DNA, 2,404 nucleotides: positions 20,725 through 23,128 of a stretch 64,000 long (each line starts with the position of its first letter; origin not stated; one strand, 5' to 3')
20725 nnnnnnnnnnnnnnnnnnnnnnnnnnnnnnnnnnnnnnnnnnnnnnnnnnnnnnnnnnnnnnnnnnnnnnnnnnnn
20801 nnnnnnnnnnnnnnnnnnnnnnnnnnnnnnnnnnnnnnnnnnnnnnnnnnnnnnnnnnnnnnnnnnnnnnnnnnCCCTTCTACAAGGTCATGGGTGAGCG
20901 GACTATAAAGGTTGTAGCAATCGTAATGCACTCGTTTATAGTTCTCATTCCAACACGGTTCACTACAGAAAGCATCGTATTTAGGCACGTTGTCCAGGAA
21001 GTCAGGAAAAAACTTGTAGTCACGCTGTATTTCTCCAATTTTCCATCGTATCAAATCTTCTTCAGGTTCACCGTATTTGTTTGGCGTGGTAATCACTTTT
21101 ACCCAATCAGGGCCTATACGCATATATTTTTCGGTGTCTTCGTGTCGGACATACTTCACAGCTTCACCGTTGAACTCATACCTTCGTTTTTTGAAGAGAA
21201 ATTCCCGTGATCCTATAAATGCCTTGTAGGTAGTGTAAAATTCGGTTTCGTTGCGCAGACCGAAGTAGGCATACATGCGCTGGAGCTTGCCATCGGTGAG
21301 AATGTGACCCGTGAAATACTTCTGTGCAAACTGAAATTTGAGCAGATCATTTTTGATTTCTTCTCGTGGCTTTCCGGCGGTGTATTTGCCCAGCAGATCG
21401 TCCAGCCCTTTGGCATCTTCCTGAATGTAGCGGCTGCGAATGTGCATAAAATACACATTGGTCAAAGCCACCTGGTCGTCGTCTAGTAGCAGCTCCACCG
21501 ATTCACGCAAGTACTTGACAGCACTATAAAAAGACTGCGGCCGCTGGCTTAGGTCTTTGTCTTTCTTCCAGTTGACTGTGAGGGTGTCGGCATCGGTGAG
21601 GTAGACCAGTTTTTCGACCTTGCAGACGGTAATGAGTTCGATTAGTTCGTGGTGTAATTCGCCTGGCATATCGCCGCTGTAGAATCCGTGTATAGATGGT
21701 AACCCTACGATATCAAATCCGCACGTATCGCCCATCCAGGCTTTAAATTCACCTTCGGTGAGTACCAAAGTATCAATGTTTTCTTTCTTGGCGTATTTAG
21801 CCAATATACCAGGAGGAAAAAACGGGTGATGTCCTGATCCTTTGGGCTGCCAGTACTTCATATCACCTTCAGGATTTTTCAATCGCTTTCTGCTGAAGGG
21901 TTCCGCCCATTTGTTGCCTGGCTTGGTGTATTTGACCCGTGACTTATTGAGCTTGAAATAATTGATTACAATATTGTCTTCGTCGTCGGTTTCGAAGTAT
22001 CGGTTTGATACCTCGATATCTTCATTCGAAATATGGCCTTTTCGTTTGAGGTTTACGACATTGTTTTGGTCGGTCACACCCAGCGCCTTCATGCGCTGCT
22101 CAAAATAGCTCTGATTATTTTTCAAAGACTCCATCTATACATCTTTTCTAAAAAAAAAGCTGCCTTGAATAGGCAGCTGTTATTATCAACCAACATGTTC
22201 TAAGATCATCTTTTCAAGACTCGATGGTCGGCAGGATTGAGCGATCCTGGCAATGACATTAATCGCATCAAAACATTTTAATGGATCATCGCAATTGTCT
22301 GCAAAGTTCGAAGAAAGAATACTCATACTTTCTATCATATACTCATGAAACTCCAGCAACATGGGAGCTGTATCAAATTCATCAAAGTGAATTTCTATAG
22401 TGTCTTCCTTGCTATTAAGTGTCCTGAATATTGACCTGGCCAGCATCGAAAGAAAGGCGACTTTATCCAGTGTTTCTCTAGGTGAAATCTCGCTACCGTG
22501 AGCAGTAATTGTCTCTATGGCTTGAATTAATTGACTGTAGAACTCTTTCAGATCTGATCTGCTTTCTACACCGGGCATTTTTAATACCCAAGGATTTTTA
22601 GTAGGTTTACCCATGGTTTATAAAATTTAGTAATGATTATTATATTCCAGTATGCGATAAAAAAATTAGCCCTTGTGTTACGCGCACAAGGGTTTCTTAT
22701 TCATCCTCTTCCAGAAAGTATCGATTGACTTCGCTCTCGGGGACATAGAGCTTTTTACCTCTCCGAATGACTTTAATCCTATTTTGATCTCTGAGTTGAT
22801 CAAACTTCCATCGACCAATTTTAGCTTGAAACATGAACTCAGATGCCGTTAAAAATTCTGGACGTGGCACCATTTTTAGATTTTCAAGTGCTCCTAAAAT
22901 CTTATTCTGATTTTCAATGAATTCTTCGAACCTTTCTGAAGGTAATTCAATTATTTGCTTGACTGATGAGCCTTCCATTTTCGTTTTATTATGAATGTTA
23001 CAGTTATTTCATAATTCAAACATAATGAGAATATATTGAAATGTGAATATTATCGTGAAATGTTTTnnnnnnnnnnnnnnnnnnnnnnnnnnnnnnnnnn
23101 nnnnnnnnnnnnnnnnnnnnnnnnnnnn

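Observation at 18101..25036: Backbone resembles a phage satellite (PICI-like) or IME: int - xis - pri/rep - iteron ori - HTH proteins, with no relaxase or conjugation genes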

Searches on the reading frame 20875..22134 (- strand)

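Call 79: search_protein_families(library=pfam, proteins=[window:20875-22134:-], max_evalue=1)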
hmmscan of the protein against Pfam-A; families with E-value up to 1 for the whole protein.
seq(420 aa): 1 family
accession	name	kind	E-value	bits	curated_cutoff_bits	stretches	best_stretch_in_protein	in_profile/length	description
PF12965.13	DUF3854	-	0.023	15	23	1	122-169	12-63/130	Domain of unknown function (DUF3854)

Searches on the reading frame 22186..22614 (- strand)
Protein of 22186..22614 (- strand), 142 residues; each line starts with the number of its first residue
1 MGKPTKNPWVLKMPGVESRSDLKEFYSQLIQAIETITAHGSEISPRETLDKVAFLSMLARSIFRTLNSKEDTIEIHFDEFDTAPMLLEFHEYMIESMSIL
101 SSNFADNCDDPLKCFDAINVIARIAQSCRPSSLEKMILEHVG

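Call 5: search_protein_families(library=pfam, proteins=[window:22186-22614:-], max_evalue=0.01)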
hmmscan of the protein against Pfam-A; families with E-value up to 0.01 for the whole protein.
window:22186-22614:- (142 aa): 0 families

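Call 12: search_protein_families(library=phrogs, proteins=[window:22186-22614:-], max_evalue=0.01)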
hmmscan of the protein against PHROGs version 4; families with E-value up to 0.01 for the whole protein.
window:22186-22614:- (142 aa): 0 families

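Call 13: search_protein_families(library=ncbifam, proteins=[window:22186-22614:-], max_evalue=0.01)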
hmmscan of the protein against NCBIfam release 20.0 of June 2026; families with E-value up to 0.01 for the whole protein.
window:22186-22614:- (142 aa): 0 families

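Call 30: search_protein_families(library=padloc, proteins=[window:22186-22614:-], max_evalue=0.01)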
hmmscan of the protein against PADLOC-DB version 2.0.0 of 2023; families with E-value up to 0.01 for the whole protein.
window:22186-22614:- (142 aa): 0 families

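Call 79: search_protein_families(library=pfam, proteins=[window:22186-22614:-], max_evalue=1)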
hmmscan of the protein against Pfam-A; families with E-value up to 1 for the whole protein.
window:22186-22614:- (142 aa): 0 families

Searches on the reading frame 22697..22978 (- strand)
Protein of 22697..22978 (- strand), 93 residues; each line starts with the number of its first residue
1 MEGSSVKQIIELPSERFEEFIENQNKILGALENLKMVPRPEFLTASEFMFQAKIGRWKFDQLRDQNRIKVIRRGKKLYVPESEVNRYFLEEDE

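Call 5: search_protein_families(library=pfam, proteins=[window:22697-22978:-], max_evalue=0.01)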
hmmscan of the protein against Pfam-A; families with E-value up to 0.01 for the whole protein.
window:22697-22978:- (93 aa): 1 family
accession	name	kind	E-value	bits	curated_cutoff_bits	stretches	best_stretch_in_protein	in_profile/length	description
PF12728.13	HTH_17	-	0.0031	18.2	27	0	62-89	21-48/51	Helix-turn-helix domain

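Call 12: search_protein_families(library=phrogs, proteins=[window:22697-22978:-], max_evalue=0.01)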
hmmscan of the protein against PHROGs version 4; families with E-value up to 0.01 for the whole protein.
window:22697-22978:- (93 aa): 0 families

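Call 13: search_protein_families(library=ncbifam, proteins=[window:22697-22978:-], max_evalue=0.01)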
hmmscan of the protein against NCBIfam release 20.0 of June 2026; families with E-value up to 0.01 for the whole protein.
window:22697-22978:- (93 aa): 0 families

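Call 79: search_protein_families(library=pfam, proteins=[window:22697-22978:-], max_evalue=1)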
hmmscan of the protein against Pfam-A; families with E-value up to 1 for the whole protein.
window:22697-22978:- (93 aa): 2 families
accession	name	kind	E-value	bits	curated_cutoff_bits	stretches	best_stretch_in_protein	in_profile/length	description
PF12728.13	HTH_17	-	0.0031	18.2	27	1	62-89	21-48/51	Helix-turn-helix domain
PF12373.13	Msg2_C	-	0.064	13.1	25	1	69-85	3-20/30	Major surface glycoprotein 2 C terminal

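Call 109: search_solved_structures(query=A8, max_evalue=5)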
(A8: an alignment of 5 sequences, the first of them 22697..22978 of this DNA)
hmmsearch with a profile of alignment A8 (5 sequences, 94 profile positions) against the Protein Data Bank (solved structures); distinct sequences matched with E-value up to 5: 1.
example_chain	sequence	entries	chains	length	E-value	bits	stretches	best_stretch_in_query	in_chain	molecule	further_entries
5zrz_A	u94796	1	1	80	0.61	13.4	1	5-37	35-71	Ephrin type-A receptor 5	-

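Call 110: search_protein_families(library=pfam, alignment_id=A8, max_evalue=0.1)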
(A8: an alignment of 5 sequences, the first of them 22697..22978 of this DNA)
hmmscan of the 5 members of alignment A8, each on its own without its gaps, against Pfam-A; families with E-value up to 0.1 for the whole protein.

A. member 1, window:22697-22978:- (93 aa): 2 families
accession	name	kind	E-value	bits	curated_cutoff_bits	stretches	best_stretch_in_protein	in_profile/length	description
PF12728.13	HTH_17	-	0.0031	18.2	27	1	62-89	21-48/51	Helix-turn-helix domain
PF12373.13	Msg2_C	-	0.064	13.1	25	1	69-85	3-20/30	Major surface glycoprotein 2 C terminal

B. families by the number of members that match (of 5 scanned): 2 families
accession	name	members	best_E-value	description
PF12728.13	HTH_17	3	0.0031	Helix-turn-helix domain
PF12373.13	Msg2_C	1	0.064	Major surface glycoprotein 2 C terminal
